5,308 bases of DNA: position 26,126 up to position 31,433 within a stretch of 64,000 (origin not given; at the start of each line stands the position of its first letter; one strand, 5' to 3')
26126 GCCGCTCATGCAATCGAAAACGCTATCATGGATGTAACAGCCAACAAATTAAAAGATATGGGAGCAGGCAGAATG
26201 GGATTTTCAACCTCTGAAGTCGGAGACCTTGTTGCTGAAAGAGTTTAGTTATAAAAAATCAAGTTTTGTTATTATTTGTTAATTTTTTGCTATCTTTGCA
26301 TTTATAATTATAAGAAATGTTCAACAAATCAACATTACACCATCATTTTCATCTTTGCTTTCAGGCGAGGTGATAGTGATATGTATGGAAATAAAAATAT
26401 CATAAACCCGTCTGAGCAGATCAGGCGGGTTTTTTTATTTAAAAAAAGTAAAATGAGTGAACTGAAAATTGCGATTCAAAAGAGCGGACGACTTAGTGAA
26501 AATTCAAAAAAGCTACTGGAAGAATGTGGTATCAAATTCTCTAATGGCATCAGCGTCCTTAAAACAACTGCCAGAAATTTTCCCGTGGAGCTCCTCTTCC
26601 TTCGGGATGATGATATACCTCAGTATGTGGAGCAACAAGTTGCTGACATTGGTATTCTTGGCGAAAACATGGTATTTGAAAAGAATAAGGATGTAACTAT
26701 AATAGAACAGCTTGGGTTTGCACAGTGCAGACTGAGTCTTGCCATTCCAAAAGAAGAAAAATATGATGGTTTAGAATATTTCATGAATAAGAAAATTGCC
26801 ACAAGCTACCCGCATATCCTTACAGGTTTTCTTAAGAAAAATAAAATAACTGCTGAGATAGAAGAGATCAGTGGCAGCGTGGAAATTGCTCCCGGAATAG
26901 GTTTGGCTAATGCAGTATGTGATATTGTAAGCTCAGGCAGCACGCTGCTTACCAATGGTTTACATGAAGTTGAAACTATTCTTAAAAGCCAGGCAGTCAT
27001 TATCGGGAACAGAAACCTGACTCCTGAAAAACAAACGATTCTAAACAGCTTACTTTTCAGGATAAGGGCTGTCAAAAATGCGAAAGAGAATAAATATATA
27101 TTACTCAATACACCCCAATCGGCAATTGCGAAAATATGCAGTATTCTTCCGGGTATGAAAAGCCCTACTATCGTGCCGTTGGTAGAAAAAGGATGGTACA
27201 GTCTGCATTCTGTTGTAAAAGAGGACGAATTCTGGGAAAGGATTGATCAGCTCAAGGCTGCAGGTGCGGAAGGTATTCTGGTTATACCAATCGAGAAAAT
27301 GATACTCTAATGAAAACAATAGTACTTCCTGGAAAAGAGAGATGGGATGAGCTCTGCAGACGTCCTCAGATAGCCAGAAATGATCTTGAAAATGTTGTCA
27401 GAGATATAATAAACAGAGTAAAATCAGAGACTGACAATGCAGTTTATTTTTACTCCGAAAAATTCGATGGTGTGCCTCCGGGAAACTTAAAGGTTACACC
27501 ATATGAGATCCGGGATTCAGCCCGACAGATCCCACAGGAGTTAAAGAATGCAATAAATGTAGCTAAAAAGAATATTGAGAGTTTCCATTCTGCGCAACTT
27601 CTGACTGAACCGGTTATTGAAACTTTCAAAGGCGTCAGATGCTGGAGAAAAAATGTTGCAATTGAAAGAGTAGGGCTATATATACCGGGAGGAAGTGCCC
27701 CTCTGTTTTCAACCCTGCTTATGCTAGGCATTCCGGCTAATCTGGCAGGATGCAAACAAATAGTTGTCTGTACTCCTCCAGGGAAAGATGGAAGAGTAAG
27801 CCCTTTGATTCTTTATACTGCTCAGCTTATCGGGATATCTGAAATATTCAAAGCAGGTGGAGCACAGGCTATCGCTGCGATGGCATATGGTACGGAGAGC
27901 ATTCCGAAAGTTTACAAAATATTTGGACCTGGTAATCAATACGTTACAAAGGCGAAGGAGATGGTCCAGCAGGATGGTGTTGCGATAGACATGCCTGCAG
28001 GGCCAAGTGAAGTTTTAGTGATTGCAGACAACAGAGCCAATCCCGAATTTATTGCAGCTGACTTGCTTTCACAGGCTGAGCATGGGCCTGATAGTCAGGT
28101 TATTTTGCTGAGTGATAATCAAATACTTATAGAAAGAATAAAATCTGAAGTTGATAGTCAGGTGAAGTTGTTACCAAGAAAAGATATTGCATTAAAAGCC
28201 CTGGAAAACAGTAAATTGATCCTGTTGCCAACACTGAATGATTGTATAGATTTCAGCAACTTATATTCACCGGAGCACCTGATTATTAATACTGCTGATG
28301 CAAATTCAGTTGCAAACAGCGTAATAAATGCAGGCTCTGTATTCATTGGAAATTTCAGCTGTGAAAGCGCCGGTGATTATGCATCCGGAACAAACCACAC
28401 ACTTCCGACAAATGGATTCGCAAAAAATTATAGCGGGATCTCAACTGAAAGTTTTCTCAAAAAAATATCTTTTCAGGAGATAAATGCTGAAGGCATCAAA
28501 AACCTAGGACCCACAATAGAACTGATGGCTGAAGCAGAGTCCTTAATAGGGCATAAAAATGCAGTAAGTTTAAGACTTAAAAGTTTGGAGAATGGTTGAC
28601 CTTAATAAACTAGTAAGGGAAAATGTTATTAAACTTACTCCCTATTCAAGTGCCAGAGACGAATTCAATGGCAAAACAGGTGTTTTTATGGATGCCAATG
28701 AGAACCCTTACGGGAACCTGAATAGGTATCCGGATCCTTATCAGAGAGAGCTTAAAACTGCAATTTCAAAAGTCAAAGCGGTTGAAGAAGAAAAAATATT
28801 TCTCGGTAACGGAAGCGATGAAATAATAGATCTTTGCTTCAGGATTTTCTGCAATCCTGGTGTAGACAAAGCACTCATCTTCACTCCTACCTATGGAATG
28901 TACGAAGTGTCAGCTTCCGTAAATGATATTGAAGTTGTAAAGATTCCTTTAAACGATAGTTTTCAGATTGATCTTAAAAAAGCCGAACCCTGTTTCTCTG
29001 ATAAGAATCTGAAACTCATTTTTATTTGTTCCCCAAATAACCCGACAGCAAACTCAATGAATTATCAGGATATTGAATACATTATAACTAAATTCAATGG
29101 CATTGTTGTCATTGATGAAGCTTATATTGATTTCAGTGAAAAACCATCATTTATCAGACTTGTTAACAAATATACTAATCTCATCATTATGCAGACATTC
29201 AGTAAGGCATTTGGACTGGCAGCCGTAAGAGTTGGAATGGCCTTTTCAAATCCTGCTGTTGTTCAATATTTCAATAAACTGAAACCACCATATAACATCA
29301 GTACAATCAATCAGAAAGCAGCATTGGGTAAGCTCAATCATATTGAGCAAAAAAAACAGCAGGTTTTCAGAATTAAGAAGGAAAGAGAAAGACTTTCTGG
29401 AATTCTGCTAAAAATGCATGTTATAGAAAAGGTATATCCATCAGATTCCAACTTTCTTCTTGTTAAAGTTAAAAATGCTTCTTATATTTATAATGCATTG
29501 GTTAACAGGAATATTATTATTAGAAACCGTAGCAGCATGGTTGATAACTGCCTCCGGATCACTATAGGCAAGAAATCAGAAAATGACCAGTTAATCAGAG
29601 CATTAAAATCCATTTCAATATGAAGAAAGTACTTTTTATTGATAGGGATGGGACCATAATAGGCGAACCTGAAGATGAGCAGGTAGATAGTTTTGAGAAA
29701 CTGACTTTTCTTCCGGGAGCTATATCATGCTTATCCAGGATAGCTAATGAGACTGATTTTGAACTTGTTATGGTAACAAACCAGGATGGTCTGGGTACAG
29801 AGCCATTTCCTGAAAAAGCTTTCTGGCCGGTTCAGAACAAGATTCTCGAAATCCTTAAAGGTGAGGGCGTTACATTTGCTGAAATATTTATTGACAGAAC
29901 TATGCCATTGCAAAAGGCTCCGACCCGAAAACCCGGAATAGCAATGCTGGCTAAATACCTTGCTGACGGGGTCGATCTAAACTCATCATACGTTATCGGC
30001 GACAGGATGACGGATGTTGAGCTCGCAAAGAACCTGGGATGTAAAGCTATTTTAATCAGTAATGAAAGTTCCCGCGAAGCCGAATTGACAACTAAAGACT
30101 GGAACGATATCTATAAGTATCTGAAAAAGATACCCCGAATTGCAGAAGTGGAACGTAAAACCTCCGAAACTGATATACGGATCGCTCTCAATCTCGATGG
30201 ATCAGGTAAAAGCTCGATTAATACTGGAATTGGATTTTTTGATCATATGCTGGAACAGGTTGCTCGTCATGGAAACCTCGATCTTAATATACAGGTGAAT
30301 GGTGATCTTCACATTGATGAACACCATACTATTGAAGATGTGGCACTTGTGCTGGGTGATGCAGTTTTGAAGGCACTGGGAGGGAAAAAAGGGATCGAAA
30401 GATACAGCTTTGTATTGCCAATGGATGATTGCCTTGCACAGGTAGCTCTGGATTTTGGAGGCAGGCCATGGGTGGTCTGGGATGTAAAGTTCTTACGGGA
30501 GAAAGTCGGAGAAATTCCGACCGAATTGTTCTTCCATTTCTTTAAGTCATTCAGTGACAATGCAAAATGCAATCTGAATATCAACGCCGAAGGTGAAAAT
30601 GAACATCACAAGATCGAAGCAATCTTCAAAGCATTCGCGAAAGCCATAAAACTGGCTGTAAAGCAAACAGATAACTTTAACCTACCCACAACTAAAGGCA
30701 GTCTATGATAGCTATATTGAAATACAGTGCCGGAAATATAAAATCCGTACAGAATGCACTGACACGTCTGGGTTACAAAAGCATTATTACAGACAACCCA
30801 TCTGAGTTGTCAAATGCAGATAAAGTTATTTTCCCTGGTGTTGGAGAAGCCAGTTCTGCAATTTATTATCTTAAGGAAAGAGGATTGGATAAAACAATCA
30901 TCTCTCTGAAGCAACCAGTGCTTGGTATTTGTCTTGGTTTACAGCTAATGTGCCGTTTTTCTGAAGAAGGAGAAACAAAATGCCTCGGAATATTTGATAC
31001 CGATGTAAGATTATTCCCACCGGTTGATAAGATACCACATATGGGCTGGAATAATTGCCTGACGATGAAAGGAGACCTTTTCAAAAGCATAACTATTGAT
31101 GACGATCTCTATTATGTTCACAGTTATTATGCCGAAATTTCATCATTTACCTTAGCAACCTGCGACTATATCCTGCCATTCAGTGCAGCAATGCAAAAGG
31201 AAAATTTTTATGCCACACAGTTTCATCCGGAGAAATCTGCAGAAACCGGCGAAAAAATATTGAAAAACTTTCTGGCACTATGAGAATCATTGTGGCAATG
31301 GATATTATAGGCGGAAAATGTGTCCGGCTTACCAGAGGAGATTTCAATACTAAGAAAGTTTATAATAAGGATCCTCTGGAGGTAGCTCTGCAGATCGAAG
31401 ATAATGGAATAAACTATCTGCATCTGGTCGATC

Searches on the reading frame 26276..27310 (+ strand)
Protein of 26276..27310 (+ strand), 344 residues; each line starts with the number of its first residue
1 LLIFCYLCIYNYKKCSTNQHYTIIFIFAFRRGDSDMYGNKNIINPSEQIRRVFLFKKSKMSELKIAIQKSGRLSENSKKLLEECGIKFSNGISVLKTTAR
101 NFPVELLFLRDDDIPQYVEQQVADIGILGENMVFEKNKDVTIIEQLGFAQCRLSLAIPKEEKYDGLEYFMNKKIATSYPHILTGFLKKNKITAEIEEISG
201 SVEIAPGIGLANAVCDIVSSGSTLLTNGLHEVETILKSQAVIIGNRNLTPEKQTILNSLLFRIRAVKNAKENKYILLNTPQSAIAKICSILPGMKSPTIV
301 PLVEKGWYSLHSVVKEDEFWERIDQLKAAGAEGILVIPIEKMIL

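Call 10: search_protein_families(library=pfam, proteins=[window:26276-27310:+])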
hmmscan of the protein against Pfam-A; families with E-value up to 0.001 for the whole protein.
window:26276-27310:+ (344 aa): 2 families
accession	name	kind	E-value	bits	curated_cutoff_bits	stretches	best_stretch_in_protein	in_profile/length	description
PF01634.23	HisG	-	1.4e-49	168.5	25.5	1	110-264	1-157/158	ATP phosphoribosyltransferase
PF08029.16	HisG_C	-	2e-27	95.6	23.5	1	269-341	1-73/73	HisG, C-terminal domain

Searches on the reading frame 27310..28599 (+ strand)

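Call 11: search_protein_families(library=pfam, proteins=[window:27310-28599:+])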
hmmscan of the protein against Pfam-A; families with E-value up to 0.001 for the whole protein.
window:27310-28599:+ (429 aa): 1 family
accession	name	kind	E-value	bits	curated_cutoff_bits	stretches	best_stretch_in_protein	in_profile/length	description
PF00815.25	Histidinol_dh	-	8.5e-165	549.2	27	1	17-423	2-411/411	Histidinol dehydrogenase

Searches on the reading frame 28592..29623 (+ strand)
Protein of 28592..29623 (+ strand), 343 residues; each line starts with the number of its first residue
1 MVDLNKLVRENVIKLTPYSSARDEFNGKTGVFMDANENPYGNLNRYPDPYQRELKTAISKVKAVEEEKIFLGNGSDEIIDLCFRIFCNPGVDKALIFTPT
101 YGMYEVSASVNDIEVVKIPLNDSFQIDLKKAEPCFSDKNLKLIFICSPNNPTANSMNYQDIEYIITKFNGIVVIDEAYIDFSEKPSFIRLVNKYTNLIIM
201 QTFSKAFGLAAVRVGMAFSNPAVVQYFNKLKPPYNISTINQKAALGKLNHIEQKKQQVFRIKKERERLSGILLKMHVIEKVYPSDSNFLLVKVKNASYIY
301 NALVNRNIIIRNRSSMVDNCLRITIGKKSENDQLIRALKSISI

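Call 11: search_protein_families(library=pfam, proteins=[window:28592-29623:+])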
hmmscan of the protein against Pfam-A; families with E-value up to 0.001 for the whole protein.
window:28592-29623:+ (343 aa): 1 family
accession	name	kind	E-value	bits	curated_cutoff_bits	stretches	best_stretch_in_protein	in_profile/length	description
PF00155.27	Aminotran_1_2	-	6.7e-59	200.3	19.7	1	41-338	33-361/361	Aminotransferase class I and II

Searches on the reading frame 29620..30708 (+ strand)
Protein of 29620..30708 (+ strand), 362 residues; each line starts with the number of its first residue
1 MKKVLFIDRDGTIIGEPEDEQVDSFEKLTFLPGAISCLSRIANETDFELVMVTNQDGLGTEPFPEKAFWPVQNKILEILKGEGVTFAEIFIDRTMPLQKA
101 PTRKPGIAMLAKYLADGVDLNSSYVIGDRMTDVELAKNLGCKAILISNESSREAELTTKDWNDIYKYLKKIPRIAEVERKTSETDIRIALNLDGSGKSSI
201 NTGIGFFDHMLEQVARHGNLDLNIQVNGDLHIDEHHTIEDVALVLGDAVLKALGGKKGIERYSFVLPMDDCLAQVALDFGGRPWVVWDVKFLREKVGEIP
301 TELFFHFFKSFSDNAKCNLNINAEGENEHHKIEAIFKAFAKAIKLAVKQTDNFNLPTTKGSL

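Call 11: search_protein_families(library=pfam, proteins=[window:29620-30708:+])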
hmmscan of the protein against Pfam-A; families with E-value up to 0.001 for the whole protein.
window:29620-30708:+ (362 aa): 3 families
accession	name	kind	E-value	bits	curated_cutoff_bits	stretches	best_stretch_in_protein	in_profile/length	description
PF00475.24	IGPD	-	8.1e-61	204.8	27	1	202-343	1-144/144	Imidazoleglycerol-phosphate dehydratase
PF13242.12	Hydrolase_like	-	7.3e-10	39.1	22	1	103-159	3-61/75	HAD-hyrolase-like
PF08645.17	PNK3P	-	8.2e-05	22.8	22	1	3-130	1-127/161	Polynucleotide kinase 3 phosphatase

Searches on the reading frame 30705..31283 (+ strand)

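Call 11: search_protein_families(library=pfam, proteins=[window:30705-31283:+])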
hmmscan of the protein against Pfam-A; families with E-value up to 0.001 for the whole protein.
window:30705-31283:+ (192 aa): 3 families
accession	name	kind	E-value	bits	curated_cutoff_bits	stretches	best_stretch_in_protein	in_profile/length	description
PF00117.34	GATase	-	1.7e-19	70.7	22.8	1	9-190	7-187/190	Glutamine amidotransferase class-I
PF01174.25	SNO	-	1.5e-07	31.9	27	1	10-102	6-101/188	SNO glutamine amidotransferase family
PF07685.20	GATase_3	-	4.8e-07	30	27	1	27-102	29-116/196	CobB/CobQ-like glutamine amidotransferase domain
